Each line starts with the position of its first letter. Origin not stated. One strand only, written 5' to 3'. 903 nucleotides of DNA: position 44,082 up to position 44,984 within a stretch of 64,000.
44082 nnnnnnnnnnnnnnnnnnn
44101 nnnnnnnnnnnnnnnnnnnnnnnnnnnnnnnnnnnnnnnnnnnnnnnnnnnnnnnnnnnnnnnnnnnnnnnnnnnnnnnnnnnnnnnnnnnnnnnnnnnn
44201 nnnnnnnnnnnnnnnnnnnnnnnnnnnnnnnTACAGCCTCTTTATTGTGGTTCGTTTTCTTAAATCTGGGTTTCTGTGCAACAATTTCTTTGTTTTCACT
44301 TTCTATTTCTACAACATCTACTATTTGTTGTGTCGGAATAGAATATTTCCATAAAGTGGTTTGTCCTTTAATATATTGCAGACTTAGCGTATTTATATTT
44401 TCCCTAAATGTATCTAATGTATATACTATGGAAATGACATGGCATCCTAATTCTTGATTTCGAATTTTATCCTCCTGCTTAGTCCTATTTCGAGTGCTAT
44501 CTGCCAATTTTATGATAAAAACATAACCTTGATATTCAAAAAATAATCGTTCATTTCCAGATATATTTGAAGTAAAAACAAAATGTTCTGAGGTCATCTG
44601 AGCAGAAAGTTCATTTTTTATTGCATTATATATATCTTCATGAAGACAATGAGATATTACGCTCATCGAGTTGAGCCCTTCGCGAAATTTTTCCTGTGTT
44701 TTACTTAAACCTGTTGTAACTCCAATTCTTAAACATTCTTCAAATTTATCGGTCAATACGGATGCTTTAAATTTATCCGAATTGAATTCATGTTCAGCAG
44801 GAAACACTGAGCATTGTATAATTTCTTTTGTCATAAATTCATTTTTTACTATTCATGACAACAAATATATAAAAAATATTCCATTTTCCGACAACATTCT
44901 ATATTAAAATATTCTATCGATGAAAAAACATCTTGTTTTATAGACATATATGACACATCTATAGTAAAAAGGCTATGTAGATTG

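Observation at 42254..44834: AT-rich three-gene island: unknown protein, HTH-ImmA(M78) fusion, AbiTii-like protein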

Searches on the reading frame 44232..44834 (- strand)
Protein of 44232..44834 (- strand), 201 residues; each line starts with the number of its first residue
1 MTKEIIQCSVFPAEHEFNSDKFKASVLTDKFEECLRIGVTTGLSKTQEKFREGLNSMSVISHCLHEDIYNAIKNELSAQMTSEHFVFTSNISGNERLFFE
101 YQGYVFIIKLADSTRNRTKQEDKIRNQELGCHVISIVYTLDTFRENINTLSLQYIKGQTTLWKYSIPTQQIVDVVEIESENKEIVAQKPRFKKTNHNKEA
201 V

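Call 3: search_protein_families(library=pfam, proteins=[window:44232-44834:-], max_evalue=0.01)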
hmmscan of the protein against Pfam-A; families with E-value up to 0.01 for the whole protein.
window:44232-44834:- (201 aa): 0 families

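Call 4: search_protein_families(library=padloc, proteins=[window:44232-44834:-], max_evalue=0.1)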
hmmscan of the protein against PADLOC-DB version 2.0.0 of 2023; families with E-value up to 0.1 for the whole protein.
window:44232-44834:- (201 aa): 0 families

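Call 5: search_protein_families(library=phrogs, proteins=[window:44232-44834:-], max_evalue=0.01)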
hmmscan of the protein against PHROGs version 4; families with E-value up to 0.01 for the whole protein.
window:44232-44834:- (201 aa): 0 families

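Call 7: search_protein_families(library=ncbifam, proteins=[window:44232-44834:-], max_evalue=0.01)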
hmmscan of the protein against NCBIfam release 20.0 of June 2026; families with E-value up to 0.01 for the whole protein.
window:44232-44834:- (201 aa): 0 families

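Call 14: find_homologous_proteins(query=window:44232-44834:-)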
Query window:44232-44834:- (201 aa): 20 proteins with E <= 0.001 among 56 candidates.
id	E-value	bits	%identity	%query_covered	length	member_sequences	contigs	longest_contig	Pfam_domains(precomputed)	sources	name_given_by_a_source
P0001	1.1e-126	438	99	100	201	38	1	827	-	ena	-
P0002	1.4e-97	343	76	98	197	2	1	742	-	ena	-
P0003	1.5e-97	343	78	100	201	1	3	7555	-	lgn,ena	-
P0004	1.2e-93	330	74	100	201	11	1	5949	-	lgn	-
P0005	4.8e-93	328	74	100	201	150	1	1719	-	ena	-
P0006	7.7e-93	327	74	100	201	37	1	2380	-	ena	-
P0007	2.7e-91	322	73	100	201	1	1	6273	-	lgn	-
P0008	2.6e-84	299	68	99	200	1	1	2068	-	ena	-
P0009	4.8e-79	282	65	99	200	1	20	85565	-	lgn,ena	-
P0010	1.9e-78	280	65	100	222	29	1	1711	-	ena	-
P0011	4.4e-76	273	63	99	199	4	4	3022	-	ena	-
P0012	6.3e-72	259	61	100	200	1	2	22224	-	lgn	-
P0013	7.8e-72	259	61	100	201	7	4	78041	-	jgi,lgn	jgi:hypothetical protein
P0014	4.5e-66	240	56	100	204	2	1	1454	-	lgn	-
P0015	1.3e-63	232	56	100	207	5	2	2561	-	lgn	-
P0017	1.4e-62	229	56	99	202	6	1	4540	-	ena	-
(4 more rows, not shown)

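Call 16: find_encoding_contigs(protein=P0009, flank=6000, max_places=3)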
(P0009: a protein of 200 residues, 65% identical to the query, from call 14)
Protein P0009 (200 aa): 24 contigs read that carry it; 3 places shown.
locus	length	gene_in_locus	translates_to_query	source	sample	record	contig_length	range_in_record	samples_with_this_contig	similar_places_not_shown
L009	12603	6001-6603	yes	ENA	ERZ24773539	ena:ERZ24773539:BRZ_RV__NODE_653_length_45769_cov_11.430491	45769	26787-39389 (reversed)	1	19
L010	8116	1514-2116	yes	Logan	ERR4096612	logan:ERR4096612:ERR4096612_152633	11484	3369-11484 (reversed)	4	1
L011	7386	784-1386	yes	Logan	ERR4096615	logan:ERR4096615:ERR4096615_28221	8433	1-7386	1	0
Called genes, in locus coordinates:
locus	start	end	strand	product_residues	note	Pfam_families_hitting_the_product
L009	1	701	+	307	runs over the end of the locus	PF01551:Peptidase_M23, PF01476:LysM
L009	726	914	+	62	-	PF04024:PspC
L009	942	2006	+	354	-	PF04231:Endonuclease_1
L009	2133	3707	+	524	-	PF00009:GTP_EFTU, PF01926:MMR_HSR1, PF22042:EF-G_D2, PF03144:GTP_EFTU_D2, PF14492:EFG_III (weak), PF16658:RF3_C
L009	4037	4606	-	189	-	-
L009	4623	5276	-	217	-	PF20600:ExoX-like_C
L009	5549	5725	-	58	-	-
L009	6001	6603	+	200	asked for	-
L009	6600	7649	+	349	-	PF01381:HTH_3 (weak), PF12844:HTH_19 (faint), PF06114:Peptidase_M78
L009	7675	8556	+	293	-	-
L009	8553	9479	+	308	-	PF08902:DUF1848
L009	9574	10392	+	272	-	-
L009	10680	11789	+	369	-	PF00145:DNA_methylase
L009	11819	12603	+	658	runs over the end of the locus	PF07728:AAA_5 (weak)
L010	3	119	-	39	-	?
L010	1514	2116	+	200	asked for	-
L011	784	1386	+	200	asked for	-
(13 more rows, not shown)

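Call 17: find_encoding_contigs(protein=P0013, flank=6000, max_places=3)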
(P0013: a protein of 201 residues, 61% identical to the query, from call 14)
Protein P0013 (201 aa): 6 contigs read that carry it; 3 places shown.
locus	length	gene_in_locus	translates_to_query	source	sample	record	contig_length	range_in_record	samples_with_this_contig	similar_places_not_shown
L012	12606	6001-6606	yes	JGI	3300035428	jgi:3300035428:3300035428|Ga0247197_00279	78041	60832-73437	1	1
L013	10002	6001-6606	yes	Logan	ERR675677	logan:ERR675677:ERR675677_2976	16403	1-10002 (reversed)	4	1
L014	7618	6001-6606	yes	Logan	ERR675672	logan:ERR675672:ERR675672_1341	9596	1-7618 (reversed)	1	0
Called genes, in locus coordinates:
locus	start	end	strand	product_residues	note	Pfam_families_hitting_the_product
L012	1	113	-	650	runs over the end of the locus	PF07693:KAP_NTPase, PF13191:AAA_16 (weak), PF13401:AAA_22 (weak)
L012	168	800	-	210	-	-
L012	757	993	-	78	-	-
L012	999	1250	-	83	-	-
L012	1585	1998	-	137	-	-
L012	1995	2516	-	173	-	-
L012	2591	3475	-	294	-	-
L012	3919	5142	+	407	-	PF13173:AAA_14 (weak), PF13635:DUF4143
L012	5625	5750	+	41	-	-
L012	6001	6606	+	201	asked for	-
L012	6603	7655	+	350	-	PF01381:HTH_3 (weak), PF12844:HTH_19 (faint), PF06114:Peptidase_M78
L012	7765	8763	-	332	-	PF07804:HipA_C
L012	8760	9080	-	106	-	PF13657:Couple_hipA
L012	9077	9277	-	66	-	PF12844:HTH_19 (weak), PF01381:HTH_3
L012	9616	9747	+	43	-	-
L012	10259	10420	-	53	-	-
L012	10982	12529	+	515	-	PF07498:Rho_N (faint), PF07497:Rho_RNA_bind, PF00006:ATP-synt_ab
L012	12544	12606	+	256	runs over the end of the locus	PF02265:S1-P1_nuclease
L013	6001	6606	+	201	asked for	-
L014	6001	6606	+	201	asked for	-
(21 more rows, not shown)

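Call 18: find_encoding_contigs(protein=P0017, flank=6000, max_places=2)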
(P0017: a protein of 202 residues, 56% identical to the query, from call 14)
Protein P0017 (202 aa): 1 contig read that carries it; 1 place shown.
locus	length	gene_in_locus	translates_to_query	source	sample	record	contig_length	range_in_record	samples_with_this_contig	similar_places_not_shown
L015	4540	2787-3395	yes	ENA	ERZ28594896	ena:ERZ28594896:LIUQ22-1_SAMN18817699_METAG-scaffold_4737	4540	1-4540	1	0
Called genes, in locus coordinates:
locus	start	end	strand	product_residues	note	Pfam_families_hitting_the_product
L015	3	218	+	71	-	?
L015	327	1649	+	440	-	PF00145:DNA_methylase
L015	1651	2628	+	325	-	PF13391:HNH_2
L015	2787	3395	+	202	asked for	-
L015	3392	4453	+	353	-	PF01381:HTH_3, PF12844:HTH_19 (faint), PF13560:HTH_31 (weak), PF06114:Peptidase_M78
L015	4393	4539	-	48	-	?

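Call 20: search_protein_families(library=pfam, proteins=[L009:7675-8553:+, L009:8553-9476:+, L009:9574-10389:+, L009:6600-7646:+, L012:6603-7652:+], max_evalue=0.1)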
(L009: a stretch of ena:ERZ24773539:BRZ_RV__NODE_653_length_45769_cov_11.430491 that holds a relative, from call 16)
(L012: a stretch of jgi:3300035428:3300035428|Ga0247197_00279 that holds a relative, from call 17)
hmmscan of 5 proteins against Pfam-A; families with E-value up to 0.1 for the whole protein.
L009:7675-8553:+ (293 aa): 0 families

L009:8553-9476:+ (308 aa): 1 family
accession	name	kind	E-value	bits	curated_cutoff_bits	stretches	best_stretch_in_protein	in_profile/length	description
PF08902.16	DUF1848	-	4.8e-109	364.6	30.5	1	2-263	1-262/262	Domain of unknown function (DUF1848)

L009:9574-10389:+ (272 aa): 1 family
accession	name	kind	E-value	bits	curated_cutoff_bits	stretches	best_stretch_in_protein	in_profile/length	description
PF11312.14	Methyltransf_34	-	0.0058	16.3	26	1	65-127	75-142/304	Putative SAM-dependent methyltransferase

L009:6600-7646:+ (349 aa): 8 families
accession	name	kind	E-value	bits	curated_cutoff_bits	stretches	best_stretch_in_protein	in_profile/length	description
PF06114.19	Peptidase_M78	-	8.4e-21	74.5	22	1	154-267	3-122/123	IrrE N-terminal-like domain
PF01381.28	HTH_3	-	4.5e-08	33.4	23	1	10-62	2-54/55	Helix-turn-helix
PF12844.13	HTH_19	-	2.1e-07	31.2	30.2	1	10-68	5-63/64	Helix-turn-helix domain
PF13560.12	HTH_31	-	5.1e-05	23.9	27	1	9-60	6-58/64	Helix-turn-helix domain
PF20573.4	DUF6782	-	0.0026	17.5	27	1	166-230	62-124/241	Putative metallopeptidase family (DUF6782)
PF13443.12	HTH_26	-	0.004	17.8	22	0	16-55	9-49/63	Cro/C1-type HTH DNA-binding domain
PF20432.4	Xre-like-HTH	-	0.04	14.7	25.8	0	19-47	25-53/63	Antitoxin Xre-like helix-turn-helix domain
PF01418.23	HTH_6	-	0.057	13.9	28.3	0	8-36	25-53/77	Helix-turn-helix domain, rpiR family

L012:6603-7652:+ (350 aa): 7 families
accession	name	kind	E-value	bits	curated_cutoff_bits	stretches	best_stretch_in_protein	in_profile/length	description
PF06114.19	Peptidase_M78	-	4.2e-23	81.9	22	1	154-267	3-122/123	IrrE N-terminal-like domain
PF01381.28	HTH_3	-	8.8e-08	32.5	23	1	10-62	2-54/55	Helix-turn-helix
PF12844.13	HTH_19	-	1.6e-06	28.4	30.2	1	10-68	5-63/64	Helix-turn-helix domain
PF13560.12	HTH_31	-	5e-05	24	27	1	9-60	6-58/64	Helix-turn-helix domain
PF13443.12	HTH_26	-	0.00041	21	22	1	16-57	9-51/63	Cro/C1-type HTH DNA-binding domain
PF20573.4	DUF6782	-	0.043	13.5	27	1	170-230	66-124/241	Putative metallopeptidase family (DUF6782)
PF18131.8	KN17_SH3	-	0.062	13.8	27.9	0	72-100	19-46/53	KN17 SH3-like domain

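Call 29: find_related_loci(query=A1, collection=genome_contigs, flank=6000)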
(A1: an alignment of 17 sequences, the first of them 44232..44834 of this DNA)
Query A1 (201 aa) in genome_contigs; peptide patterns used: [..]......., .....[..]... (x = any residue, [..] = any of these).
60 stretches matched a pattern; 1 encode a relative of the query (tblastn E <= 1e-3); 1 distinct loci.
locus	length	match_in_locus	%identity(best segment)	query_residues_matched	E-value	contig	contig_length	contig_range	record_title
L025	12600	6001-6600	37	1-201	4e-42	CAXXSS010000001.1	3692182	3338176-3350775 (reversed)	MAG: uncultured Bacteroides sp. isolate cf7d44f8-1653-4e37-a1e3-8b4d1bf19e18 genome assembly, contig: contig_1, whole ge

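Call 30: find_related_loci(query=A1, collection=viral_contigs, flank=6000)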
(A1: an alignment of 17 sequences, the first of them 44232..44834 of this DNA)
Query A1 (201 aa) in viral_contigs; peptide patterns used: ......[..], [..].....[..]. (x = any residue, [..] = any of these).
21 stretches matched a pattern; 5 encode a relative of the query (tblastn E <= 1e-3); 5 distinct loci.
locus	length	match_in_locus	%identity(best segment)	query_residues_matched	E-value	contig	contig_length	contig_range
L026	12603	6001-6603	100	1-201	6e-137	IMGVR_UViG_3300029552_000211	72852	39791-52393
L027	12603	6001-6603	100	1-201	6e-137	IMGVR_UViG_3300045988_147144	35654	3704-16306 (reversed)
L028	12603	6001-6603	100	1-201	6e-137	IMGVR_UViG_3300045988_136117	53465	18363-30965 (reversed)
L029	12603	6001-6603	100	1-201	6e-137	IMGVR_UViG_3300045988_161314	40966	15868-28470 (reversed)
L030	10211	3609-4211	99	1-201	7e-136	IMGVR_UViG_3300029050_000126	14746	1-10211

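Call 31: find_related_loci(query=A1, collection=metagenome_contigs, flank=6000)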
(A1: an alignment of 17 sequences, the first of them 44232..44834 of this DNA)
Query A1 (201 aa) in metagenome_contigs; peptide patterns used: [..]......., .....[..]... (x = any residue, [..] = any of these).
110 stretches matched a pattern; 6 encode a relative of the query (tblastn E <= 1e-3); 6 distinct loci.
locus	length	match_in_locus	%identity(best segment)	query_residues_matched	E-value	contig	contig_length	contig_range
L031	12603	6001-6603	100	1-201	5e-137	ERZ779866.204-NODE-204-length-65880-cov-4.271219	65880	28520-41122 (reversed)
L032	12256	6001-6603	99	1-201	5e-136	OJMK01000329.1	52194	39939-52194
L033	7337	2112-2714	74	1-201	1e-103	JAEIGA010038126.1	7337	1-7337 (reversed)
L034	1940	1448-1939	80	1-164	2e-96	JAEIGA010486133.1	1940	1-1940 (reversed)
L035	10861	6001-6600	65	1-200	1e-87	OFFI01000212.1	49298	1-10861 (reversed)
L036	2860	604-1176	32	4-193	1e-32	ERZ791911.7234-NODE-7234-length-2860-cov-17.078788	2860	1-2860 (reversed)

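Call 37: predict_structure(alignment_id=A1)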
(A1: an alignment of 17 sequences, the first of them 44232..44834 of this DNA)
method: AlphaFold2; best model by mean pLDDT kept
length: 201 residues; sequences in the alignment: 17
mean_pLDDT: 70.0   pTM: 0.66
mean pLDDT of the five models: 70.0, 69.9, 69.8, 69.5, 68.9
residues with pLDDT >= 90: 34; 70-90: 80; 50-70: 43; < 50: 44
segments of 3 or more residues with pLDDT < 50: 1-12, 171-184, 186-201
pLDDT, mean of each block of 10 residues (from residue 1): 34 64 87 92 86 64 84 90 71 66 85 63 63 86 84 79 82 37 46 40 33
secondary structure, 60 per line:
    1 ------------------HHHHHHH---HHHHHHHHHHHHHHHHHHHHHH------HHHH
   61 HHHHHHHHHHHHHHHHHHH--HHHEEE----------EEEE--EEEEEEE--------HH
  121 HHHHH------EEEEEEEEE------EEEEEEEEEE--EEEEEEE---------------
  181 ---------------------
elements in order: H19-25 H29-50 H57-79 E85-87 E98-101 E104-110 H119-125 E132-140 E147-156 E159-165

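Call 46: search_solved_structures(query=A1, max_evalue=10)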
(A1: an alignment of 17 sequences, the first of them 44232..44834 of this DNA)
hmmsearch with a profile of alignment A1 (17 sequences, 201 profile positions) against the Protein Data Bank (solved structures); distinct sequences matched with E-value up to 10: 0.

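Call 53: search_protein_representatives(alignment_id=A1)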
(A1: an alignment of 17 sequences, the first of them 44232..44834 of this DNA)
Query: 17 sequences, 201 profile positions. Proteins with E-value up to 0.001 (for the whole library): 76; up to 1e-10: 58; up to 1e-30: 16. The best 76 are listed.
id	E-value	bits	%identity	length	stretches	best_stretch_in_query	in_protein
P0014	1.1e-98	344.8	-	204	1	1-200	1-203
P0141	1.2e-46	174.9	-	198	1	4-200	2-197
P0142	2.9e-42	160.6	-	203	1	1-193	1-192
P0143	4.8e-42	159.9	-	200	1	4-194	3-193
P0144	1.5e-41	158.3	-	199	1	4-196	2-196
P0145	6.6e-40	152.9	-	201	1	4-173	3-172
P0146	4.4e-39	150.2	-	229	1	2-193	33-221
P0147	1.7e-38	148.3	-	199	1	1-197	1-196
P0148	3.0e-37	144.2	-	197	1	5-199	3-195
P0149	1.2e-35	139.0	-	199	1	4-194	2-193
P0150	1.4e-35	138.7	-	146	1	58-200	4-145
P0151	4.4e-34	133.9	-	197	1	5-172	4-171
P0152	1.2e-33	132.5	-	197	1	12-200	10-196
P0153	1.5e-31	125.6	-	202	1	3-196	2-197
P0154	3.4e-31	124.5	-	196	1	3-182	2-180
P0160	1.0e-28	116.4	-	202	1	1-195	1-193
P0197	1.6e-09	53.7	-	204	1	4-194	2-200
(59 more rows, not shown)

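Call 57: search_protein_families(library=padloc, alignment_id=A3, max_evalue=0.01)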
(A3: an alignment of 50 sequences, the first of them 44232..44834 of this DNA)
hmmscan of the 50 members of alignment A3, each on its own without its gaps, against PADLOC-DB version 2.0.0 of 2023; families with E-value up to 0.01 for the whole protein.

A. member 1, window:44232-44834:- (201 aa): 0 families

B. families by the number of members that match (of 50 scanned): 1 family
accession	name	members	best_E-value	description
PDLC02558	PglZ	1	0.0082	PglZ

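Call 58: search_protein_families(library=pfam, alignment_id=A3, max_evalue=0.01)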
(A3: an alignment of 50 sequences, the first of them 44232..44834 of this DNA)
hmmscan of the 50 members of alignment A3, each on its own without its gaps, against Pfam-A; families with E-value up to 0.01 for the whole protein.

A. member 1, window:44232-44834:- (201 aa): 0 families

B. families by the number of members that match (of 50 scanned): 1 family
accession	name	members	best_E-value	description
PF25465.1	Beta-prop_At4g14310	1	0.0043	At4g14310 8-bladed propeller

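Call 74: find_encoding_contigs(protein=P0160, flank=4000, max_places=2)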
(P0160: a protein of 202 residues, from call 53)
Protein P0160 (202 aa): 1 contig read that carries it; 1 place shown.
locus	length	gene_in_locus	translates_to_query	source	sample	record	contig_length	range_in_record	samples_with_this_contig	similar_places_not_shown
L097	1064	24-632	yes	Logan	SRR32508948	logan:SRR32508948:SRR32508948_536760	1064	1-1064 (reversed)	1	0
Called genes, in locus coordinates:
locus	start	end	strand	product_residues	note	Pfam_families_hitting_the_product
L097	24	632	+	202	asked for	-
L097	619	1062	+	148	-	?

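Call 75: find_encoding_contigs(protein=P0197, flank=4000, max_places=2)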
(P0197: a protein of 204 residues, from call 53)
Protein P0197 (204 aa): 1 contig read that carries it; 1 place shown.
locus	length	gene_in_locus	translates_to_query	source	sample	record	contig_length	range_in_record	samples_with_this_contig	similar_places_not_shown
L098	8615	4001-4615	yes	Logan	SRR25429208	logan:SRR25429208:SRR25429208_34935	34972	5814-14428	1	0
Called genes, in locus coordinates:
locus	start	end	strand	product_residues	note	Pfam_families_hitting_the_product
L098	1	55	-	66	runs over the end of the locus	-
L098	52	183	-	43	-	-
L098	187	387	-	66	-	PF12728:HTH_17, PF00376:MerR (faint)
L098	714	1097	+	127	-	-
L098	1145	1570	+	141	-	-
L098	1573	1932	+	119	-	-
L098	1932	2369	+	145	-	-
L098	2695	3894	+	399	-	PF13102:Phage_int_SAM_5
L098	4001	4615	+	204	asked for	-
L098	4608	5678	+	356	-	PF01381:HTH_3 (weak), PF13560:HTH_31 (weak), PF06114:Peptidase_M78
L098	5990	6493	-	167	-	-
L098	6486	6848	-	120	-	PF08291:Peptidase_M15_3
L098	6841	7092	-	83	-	-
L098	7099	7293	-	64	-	-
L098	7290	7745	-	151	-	-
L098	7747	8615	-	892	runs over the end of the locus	-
